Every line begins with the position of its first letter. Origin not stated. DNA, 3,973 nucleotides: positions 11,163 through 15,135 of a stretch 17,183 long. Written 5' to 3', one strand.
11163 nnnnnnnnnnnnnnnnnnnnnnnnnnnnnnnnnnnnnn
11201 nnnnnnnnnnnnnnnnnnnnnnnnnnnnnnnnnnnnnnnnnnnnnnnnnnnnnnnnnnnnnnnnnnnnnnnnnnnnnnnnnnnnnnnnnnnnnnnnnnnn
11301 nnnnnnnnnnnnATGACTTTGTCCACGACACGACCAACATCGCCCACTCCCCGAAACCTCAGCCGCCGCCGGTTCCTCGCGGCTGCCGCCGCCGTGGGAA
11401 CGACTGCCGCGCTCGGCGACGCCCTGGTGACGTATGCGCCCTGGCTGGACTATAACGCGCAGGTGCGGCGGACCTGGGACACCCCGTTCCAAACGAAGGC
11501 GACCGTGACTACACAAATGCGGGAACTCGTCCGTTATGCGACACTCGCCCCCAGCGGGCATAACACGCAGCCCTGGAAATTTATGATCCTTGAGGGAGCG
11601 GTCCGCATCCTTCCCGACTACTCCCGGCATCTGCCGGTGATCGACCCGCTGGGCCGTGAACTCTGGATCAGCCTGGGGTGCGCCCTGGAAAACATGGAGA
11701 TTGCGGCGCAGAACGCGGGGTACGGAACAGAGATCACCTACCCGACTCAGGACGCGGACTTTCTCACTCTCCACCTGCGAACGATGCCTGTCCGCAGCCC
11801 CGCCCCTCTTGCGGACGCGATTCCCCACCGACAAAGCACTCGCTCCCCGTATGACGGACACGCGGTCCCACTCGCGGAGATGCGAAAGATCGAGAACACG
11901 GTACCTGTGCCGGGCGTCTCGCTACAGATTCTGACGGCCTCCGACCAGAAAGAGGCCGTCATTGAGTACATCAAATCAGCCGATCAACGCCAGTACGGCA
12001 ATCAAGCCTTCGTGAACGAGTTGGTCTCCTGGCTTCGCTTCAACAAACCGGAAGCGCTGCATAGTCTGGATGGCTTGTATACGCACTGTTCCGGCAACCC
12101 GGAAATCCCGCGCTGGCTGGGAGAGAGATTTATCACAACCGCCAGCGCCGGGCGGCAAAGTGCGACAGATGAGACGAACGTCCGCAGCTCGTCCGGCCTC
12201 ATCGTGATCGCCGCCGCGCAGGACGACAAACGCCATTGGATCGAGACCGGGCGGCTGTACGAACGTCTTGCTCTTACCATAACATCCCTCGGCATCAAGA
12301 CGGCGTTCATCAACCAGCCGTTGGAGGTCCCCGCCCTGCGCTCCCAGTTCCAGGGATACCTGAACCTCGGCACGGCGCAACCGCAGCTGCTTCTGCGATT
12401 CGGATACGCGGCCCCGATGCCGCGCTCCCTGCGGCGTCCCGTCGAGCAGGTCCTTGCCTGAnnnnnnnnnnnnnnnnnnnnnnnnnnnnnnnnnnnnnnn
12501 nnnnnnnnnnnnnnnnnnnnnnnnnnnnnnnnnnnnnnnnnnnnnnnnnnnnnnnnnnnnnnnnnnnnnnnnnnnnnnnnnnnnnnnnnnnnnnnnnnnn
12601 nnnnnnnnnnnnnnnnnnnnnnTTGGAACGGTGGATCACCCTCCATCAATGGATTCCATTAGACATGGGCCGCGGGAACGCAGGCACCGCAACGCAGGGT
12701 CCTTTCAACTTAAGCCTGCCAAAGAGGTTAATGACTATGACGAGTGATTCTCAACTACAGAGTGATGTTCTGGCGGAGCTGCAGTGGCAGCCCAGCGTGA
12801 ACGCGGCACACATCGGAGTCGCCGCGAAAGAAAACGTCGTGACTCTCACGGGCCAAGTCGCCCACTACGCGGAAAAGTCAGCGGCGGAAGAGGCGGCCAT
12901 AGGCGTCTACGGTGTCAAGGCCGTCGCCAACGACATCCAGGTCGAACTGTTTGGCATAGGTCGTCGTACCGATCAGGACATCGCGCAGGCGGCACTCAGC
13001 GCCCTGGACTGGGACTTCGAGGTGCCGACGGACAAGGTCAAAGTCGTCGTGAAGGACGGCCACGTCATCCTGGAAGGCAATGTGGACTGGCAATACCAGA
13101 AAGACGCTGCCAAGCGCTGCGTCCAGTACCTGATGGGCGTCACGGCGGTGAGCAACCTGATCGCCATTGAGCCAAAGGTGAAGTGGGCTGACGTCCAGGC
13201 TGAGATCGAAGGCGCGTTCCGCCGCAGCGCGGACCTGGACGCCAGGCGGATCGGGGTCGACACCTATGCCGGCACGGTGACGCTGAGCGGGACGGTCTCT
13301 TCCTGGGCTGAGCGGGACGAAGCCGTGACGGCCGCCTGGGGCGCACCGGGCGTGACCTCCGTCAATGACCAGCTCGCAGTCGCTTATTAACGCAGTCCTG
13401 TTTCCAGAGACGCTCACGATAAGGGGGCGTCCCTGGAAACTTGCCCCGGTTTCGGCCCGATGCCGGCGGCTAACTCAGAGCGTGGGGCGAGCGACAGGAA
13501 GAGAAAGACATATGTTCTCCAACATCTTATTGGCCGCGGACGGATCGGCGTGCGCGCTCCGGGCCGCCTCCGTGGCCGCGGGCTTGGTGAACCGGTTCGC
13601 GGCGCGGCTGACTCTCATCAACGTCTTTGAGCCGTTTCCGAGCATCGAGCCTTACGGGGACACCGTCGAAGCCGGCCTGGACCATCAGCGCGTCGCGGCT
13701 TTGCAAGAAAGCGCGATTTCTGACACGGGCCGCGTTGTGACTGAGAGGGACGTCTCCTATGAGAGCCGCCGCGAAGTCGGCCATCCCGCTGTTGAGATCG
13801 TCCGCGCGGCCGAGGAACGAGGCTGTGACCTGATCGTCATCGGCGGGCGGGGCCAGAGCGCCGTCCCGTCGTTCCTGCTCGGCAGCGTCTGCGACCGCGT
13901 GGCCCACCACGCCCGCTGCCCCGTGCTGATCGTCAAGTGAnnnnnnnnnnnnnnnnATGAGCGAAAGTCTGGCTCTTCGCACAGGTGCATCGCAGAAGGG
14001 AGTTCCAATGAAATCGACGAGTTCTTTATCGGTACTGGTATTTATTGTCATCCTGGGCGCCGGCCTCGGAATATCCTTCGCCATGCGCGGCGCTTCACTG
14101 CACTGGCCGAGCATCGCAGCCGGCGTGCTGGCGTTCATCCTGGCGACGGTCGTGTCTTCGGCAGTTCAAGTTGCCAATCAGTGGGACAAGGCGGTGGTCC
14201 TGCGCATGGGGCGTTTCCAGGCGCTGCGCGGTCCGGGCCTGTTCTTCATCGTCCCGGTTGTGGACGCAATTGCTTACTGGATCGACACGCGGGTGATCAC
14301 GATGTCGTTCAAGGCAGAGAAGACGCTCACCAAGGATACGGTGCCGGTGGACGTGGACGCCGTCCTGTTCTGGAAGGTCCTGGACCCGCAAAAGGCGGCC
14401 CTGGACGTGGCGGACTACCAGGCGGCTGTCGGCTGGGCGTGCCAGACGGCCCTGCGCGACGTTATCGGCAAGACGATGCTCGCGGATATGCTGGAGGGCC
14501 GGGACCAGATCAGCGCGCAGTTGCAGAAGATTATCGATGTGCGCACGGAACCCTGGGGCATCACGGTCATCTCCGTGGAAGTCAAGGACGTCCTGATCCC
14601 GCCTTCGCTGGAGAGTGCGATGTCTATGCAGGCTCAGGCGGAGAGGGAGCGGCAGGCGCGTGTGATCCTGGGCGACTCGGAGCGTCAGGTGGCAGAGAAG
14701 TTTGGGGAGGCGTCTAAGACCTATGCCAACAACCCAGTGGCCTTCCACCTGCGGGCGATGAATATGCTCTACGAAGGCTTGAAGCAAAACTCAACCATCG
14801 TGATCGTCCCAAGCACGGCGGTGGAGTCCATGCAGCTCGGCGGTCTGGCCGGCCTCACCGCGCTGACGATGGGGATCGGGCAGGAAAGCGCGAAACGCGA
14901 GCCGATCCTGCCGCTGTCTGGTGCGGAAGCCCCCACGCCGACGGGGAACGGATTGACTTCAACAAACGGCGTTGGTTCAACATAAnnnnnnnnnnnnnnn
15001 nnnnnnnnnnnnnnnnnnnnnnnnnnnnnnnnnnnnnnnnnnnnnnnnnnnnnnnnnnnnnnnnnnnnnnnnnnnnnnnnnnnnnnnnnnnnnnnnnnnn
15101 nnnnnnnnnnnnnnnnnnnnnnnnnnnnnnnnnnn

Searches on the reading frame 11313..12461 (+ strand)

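Call 8: search_protein_families(library=pfam, proteins=[window:11313-12461:+])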
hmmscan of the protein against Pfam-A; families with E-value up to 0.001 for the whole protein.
window:11313-12461:+ (382 aa): 2 families
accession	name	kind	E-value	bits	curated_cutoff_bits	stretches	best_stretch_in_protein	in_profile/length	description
PF00881.29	Nitroreductase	-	1e-12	49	23.5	1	58-98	9-50/167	Nitroreductase family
PF14512.11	TM1586_NiRdase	-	1.6e-08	34.9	27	1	59-132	149-215/215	Putative TM nitroreductase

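Call 48: search_protein_families(library=ncbifam, proteins=[window:11313-12461:+], max_evalue=0.01)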
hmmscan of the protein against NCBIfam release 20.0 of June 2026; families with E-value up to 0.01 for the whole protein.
window:11313-12461:+ (382 aa): 5 families
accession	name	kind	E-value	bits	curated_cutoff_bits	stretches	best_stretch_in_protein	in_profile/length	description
NF047509.1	Rv3131_FMN_oxido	subfamily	8.2e-89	298.2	199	1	71-381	1-319/319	Acg family FMN-binding oxidoreductase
NF005901.0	PRK07877.1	equivalog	1.4e-21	76.4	476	1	59-329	367-646/722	Rv1355c family protein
NF011424.0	PRK14851.1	subfamily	1.8e-21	75.8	1170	1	70-330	329-601/679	hypothetical protein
NF011425.0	PRK14852.1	equivalog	8.9e-05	20.5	1337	1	71-244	618-795/989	hypothetical protein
NF008088.0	PRK10828.1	equivalog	0.0026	17.3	183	0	61-96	18-53/183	NAD(P)H nitroreductase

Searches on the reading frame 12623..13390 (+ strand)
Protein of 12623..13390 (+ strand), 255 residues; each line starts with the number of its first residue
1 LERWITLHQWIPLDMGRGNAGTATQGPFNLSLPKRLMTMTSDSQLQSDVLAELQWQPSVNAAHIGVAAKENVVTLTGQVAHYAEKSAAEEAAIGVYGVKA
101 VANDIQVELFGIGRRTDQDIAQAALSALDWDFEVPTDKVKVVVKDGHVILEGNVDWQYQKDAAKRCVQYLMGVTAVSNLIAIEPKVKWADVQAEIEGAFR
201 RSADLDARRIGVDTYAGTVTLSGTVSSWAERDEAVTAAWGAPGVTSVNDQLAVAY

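Call 8: search_protein_families(library=pfam, proteins=[window:12623-13390:+])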
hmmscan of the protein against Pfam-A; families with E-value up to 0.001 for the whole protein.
window:12623-13390:+ (255 aa): 1 family
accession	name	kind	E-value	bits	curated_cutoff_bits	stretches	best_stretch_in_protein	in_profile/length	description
PF04972.22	BON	-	2.6e-49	165.8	27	3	41-107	1-67/69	BON domain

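Call 48: search_protein_families(library=ncbifam, proteins=[window:12731-13390:+], max_evalue=0.01)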
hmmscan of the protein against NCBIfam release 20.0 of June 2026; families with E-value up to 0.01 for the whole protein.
window:12731-13390:+ (219 aa): 4 families
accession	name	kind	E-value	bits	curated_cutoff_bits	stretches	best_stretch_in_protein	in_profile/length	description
NF007858.0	PRK10568.1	equivalog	5.6e-24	84.9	174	2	5-146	59-204/206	molecular chaperone OsmY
NF051434.1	ArfA_OmpATb_N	equivalog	3.6e-14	53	81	2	103-217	2-114/114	channel-forming protein ArfA/OmpATb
NF008247.1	PRK11023.1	equivalog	1.3e-12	47.9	184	1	7-143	49-187/192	division/outer membrane stress-associated lipid-binding lipoprotein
NF008399.0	PRK11198.1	equivalog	1.9e-07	31.6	134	0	166-218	37-89/149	peptidoglycan-binding protein LysM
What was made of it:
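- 12737..13390 (+): First gene driven by copy B: triple-BON (OsmY-like) protein. Pfam and NCBIfam (calls 8, 48).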

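Call 49: find_homologous_proteins(query=window:12731-13390:+, max_evalue=1e-40)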
Query window:12731-13390:+ (219 aa): 6909 proteins with E <= 1e-40 among 8000 candidates; the best 120 are listed.
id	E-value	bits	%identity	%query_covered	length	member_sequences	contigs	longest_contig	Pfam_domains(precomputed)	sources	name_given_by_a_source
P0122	1.6e-111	389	85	99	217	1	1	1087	PF04972.23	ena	-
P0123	3.6e-111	388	96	87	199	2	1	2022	PF04972.23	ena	-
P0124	4.4e-110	384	83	99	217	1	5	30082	PF04972.23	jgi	jgi:osmotically-inducible protein OsmY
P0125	1.1e-106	373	81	99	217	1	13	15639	PF04972.23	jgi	jgi:osmotically-inducible protein OsmY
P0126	3.3e-106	372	80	99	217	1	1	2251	PF04972.23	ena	-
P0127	8.3e-106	370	80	98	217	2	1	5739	PF04972.23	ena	-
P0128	5.5e-103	361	76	99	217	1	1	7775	PF04972.23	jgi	-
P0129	1.2e-102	360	79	98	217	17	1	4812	PF04972.23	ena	-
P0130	1.8e-100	353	77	98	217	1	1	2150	PF04972.23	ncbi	-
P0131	1.0e-98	347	75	99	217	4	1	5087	PF04972.23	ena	-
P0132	8.5e-98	344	75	98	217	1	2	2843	PF04972.23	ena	-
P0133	6.9e-97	341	75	98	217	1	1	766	PF04972.23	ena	-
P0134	4.5e-96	339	75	99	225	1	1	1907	PF04972.23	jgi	jgi:osmotically-inducible protein OsmY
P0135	9.3e-96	337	73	98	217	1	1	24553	PF04972.23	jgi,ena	-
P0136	1.4e-94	334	72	99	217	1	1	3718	PF04972.23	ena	-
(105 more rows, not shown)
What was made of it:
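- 12737..13390 (+): Homologues are 217 aa (call 49).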

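Call 50: find_encoding_contigs(protein=P0124, flank=10000, max_places=5)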
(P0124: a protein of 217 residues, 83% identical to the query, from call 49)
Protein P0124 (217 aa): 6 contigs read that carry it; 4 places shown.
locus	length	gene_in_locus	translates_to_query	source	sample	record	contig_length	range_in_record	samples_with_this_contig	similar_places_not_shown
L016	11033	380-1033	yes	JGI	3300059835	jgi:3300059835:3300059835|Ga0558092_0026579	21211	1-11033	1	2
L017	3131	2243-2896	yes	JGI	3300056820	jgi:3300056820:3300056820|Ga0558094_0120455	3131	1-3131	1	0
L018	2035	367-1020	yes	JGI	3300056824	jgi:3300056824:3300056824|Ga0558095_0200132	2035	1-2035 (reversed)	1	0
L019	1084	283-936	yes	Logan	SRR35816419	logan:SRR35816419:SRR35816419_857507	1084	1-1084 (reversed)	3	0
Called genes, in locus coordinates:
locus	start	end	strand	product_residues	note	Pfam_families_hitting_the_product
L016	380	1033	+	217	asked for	PF04972:BON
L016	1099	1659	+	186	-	PF13462:Thioredoxin_4, PF01323:DSBA (weak)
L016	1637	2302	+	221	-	PF11181:YflT (weak)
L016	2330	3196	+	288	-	PF00582:Usp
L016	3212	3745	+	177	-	PF21784:Bflower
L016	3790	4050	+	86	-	-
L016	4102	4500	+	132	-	-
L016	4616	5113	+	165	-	PF13581:HATPase_c_2, PF02518:HATPase_c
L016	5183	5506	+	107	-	PF00989:PAS (weak), PF13188:PAS_8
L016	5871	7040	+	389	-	PF00881:Nitroreductase (faint), PF14512:TM1586_NiRdase (weak)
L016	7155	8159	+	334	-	PF01545:Cation_efflux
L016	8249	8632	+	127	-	-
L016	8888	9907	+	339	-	PF01145:Band_7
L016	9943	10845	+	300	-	PF05239:PRC (faint)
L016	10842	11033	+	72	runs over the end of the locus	-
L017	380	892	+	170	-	-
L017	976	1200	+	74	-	-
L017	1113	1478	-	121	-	PF01609:DDE_Tnp_1, PF13586:DDE_Tnp_1_2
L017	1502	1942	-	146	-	PF13340:DUF4096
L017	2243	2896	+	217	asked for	PF04972:BON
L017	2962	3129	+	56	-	?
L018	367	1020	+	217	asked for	PF04972:BON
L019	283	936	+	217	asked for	PF04972:BON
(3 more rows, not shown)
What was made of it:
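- One copy (L017) has an insertion sequence next to it (call 50).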

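Call 51: find_encoding_contigs(protein=P0125, flank=10000, max_places=5)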
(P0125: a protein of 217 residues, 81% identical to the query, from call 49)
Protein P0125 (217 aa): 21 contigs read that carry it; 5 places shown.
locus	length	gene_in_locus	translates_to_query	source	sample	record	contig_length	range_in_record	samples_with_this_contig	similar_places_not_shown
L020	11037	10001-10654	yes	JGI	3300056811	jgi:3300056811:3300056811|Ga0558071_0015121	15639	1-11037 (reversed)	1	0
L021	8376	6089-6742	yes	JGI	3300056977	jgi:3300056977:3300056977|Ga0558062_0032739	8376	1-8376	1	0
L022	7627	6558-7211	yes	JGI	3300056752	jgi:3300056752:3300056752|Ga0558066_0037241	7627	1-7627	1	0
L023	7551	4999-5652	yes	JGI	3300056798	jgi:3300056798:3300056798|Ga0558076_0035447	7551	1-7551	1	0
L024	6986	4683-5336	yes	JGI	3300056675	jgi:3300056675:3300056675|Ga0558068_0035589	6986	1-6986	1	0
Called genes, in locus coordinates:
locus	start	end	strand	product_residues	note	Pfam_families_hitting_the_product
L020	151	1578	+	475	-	PF03150:CCP_MauG (faint)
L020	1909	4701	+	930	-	PF00211:Guanylate_cyc, PF20703:nSTAND1 (weak), PF17874:TPR_MalT (faint), PF25872:HTH_77, PF13374:TPR_10 (faint), PF13424:TPR_12, PF07719:TPR_2 (faint), PF13424:TPR_12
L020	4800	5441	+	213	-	-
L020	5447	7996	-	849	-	PF00690:Cation_ATPase_N, PF00122:E1-E2_ATPase, PF00702:Hydrolase, PF13246:Cation_ATPase, PF00689:Cation_ATPase_C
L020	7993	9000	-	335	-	PF08240:ADH_N, PF00107:ADH_zinc_N (weak)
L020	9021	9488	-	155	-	-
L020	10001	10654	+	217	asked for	PF04972:BON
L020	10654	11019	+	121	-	-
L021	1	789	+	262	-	?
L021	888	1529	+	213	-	-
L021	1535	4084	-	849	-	PF00690:Cation_ATPase_N, PF00122:E1-E2_ATPase, PF00702:Hydrolase, PF13246:Cation_ATPase, PF00689:Cation_ATPase_C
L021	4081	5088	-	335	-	PF08240:ADH_N, PF00107:ADH_zinc_N (weak)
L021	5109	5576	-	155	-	-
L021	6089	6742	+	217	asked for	PF04972:BON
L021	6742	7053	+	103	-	PF01061:ABC2_membrane (weak)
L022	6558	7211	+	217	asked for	PF04972:BON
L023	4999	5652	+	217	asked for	PF04972:BON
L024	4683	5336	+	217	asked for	PF04972:BON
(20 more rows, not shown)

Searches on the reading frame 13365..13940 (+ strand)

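Call 8: search_protein_families(library=pfam, proteins=[window:13365-13940:+])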
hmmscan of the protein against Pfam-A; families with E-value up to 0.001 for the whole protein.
window:13365-13940:+ (191 aa): 1 family
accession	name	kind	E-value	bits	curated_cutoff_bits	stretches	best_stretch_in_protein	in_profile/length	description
PF00582.32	Usp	-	2e-31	109.9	24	1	50-191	1-141/141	Universal stress protein family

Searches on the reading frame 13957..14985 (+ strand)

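Call 8: search_protein_families(library=pfam, proteins=[window:13957-14985:+])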
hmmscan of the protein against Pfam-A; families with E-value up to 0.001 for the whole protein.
window:13957-14985:+ (342 aa): 1 family
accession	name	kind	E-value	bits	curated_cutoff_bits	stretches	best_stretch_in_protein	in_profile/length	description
PF01145.31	Band_7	-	1.4e-36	126.6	23.6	1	72-237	2-170/176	SPFH domain / Band 7 family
